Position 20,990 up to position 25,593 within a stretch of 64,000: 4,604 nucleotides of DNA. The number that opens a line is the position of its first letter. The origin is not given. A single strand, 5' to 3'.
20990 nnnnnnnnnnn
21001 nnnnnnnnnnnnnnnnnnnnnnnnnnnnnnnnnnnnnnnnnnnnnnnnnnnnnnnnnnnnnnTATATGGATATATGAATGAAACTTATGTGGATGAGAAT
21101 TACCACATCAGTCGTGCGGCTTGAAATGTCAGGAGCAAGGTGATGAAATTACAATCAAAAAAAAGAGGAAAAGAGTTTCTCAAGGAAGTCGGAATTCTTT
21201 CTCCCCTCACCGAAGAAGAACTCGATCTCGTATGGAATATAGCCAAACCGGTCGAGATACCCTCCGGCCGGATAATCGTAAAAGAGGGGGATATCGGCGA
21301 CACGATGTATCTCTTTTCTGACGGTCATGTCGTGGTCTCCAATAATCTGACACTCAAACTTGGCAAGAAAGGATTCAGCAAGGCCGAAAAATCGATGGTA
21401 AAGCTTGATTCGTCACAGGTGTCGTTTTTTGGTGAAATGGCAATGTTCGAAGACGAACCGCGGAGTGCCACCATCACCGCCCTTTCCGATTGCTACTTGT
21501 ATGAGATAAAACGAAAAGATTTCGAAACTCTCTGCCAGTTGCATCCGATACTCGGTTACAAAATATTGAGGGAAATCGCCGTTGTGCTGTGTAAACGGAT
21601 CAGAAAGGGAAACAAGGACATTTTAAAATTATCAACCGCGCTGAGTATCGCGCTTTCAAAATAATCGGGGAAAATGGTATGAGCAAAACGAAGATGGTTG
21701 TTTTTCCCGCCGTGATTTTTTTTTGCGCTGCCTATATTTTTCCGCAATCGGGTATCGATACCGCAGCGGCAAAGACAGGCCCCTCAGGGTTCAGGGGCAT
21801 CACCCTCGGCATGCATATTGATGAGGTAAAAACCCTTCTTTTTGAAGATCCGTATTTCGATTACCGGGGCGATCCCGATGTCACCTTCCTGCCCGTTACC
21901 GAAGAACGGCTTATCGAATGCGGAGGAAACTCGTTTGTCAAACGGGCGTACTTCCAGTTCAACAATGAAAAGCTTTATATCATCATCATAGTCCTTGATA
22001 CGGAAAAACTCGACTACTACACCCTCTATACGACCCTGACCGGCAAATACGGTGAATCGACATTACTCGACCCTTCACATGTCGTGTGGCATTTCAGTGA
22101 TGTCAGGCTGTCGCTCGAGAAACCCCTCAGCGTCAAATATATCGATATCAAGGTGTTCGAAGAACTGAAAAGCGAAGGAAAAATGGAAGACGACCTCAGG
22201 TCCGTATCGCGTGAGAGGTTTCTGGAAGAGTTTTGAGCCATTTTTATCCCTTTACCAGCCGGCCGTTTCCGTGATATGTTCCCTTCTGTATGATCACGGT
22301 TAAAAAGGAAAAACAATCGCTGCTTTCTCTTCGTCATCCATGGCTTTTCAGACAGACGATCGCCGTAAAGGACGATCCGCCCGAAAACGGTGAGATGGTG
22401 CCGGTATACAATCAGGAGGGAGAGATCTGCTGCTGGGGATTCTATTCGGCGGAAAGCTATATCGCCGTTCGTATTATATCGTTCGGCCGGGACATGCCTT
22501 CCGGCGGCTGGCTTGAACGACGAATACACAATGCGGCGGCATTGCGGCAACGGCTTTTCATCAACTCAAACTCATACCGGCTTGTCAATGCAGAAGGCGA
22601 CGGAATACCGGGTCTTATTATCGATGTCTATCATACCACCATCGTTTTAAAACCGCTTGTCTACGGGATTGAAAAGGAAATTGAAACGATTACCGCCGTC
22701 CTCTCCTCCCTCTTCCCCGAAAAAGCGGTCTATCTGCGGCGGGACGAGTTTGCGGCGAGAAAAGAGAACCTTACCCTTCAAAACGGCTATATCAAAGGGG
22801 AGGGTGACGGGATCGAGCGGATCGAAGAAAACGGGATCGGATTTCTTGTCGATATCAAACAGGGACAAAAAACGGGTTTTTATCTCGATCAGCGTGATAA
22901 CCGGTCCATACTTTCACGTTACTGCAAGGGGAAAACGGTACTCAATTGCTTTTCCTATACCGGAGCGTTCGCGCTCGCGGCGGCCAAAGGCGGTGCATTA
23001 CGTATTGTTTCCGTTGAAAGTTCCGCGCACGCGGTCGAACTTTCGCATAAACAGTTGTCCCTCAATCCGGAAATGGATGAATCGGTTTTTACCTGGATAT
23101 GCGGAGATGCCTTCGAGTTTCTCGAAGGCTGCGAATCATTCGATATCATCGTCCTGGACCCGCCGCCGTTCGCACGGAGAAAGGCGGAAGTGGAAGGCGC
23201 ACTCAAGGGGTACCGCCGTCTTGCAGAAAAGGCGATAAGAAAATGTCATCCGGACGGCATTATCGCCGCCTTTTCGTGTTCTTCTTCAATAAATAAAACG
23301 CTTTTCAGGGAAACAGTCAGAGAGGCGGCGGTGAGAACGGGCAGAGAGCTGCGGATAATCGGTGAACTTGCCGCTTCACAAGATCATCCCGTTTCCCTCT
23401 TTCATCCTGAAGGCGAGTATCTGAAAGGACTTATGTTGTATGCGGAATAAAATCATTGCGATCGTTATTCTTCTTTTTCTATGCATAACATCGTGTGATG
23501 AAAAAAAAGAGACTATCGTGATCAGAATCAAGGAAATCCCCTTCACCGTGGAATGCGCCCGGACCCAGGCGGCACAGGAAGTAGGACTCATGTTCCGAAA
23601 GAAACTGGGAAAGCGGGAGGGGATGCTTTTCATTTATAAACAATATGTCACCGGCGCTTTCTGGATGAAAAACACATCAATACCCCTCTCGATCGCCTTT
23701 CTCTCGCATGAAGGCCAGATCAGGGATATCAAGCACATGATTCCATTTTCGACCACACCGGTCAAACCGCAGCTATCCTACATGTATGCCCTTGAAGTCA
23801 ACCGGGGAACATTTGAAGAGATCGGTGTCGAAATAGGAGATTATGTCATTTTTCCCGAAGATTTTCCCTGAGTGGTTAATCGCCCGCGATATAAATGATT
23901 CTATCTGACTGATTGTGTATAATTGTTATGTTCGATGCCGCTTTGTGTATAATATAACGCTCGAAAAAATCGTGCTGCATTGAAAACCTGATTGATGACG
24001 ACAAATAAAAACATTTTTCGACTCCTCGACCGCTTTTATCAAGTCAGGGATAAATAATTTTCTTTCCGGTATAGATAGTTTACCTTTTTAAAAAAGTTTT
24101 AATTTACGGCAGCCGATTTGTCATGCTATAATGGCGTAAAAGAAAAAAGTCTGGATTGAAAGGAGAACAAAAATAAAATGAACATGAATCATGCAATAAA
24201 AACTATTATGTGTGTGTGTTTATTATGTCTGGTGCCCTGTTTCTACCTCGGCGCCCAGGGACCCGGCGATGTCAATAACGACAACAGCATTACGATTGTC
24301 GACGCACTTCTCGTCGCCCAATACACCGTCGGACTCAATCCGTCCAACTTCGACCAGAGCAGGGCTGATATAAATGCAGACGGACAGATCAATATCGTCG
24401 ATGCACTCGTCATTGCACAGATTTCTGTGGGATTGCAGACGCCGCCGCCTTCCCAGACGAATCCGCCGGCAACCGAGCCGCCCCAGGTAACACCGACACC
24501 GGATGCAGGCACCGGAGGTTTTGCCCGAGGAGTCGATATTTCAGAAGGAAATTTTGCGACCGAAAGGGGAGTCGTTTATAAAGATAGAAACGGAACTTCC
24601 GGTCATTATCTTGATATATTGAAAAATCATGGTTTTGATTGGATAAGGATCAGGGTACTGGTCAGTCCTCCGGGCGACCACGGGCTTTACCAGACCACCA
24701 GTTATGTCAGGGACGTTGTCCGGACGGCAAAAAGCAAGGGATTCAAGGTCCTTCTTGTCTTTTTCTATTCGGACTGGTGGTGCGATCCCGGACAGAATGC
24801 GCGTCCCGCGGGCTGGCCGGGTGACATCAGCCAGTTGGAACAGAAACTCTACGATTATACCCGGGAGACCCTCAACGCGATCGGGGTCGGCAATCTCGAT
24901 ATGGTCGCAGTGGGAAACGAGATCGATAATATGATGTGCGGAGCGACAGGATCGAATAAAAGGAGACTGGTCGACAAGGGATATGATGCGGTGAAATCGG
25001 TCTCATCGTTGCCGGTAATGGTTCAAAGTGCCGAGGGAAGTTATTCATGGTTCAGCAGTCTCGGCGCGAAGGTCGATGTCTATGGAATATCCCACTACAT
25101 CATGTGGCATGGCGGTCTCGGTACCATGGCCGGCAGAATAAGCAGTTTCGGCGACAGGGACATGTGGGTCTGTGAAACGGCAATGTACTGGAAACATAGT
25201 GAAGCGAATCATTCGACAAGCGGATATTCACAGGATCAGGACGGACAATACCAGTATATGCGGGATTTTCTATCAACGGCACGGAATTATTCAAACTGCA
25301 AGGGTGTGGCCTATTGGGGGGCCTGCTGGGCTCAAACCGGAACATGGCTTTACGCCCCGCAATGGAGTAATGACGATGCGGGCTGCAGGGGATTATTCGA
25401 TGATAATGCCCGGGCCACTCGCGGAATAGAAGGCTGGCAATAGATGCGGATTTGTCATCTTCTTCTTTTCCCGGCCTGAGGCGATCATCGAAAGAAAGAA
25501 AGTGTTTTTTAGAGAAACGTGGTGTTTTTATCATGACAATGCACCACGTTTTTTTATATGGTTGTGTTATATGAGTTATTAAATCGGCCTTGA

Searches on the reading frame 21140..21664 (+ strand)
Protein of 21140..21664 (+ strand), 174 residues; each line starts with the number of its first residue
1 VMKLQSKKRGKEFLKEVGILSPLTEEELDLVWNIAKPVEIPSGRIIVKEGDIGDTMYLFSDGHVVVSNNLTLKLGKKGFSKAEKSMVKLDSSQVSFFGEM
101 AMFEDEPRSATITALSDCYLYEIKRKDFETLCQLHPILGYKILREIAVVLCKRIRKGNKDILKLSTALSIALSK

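Call 70: search_protein_families(library=pfam, proteins=[window:21140-21664:+], max_evalue=0.00001)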
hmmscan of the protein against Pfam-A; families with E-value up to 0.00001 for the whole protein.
window:21140-21664:+ (174 aa): 1 family
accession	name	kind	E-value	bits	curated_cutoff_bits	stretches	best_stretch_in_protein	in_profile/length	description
PF00027.35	cNMP_binding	-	1e-16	61.1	27.5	1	38-133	2-87/89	Cyclic nucleotide-binding domain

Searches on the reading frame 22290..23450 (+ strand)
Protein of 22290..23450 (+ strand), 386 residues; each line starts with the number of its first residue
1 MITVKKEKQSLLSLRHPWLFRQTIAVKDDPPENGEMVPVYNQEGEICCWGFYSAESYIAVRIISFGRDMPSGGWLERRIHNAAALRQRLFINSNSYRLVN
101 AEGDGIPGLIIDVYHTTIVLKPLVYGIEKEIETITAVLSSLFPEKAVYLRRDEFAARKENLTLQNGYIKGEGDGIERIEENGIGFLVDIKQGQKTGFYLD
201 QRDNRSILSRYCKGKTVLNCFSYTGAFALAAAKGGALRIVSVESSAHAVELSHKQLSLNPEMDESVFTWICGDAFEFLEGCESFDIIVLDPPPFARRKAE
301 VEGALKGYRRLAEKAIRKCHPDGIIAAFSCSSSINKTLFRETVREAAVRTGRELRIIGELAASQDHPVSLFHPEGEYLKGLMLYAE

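Call 70: search_protein_families(library=pfam, proteins=[window:22290-23450:+], max_evalue=0.00001)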
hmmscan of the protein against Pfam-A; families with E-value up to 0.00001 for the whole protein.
window:22290-23450:+ (386 aa): 4 families
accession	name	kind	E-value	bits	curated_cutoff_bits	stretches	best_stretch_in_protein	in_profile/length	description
PF10672.15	Methyltrans_SAM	-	3e-17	63.2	27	1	167-347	77-257/286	S-adenosylmethionine-dependent methyltransferase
PF17785.7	PUA_3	-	2.7e-15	56.3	22.6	1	2-65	1-64/64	PUA-like domain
PF03602.21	Cons_hypoth95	-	8e-07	29.3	24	1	207-315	35-146/182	Conserved hypothetical protein 95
PF02475.24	TRM5-TYW2_MTfase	-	1.8e-06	28.4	28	1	179-292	4-113/164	TRM5/TYW2 methyltransferase domain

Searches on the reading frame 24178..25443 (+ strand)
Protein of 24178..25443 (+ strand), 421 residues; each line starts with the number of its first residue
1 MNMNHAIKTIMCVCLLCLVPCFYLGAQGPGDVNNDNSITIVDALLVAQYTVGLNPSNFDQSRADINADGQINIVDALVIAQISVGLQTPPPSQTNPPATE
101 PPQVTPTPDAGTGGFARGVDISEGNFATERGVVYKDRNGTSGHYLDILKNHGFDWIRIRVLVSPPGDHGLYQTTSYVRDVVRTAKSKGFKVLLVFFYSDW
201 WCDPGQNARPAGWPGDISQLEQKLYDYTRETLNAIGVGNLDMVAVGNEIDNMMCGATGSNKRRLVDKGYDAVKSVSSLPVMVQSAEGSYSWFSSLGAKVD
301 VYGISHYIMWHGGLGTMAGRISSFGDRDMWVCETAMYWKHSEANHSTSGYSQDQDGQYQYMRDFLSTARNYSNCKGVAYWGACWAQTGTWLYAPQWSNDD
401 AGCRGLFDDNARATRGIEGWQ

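Call 70: search_protein_families(library=pfam, proteins=[window:24178-25443:+], max_evalue=0.00001)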
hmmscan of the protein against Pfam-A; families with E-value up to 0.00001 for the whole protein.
window:24178-25443:+ (421 aa): 2 families
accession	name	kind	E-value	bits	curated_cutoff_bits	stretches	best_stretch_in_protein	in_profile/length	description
PF07745.19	Glyco_hydro_53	-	3.6e-50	171.3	24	1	117-415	2-335/340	Glycosyl hydrolase family 53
PF00404.24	Dockerin_1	-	3.5e-11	43.6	22.9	1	29-80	1-53/57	Dockerin type I domain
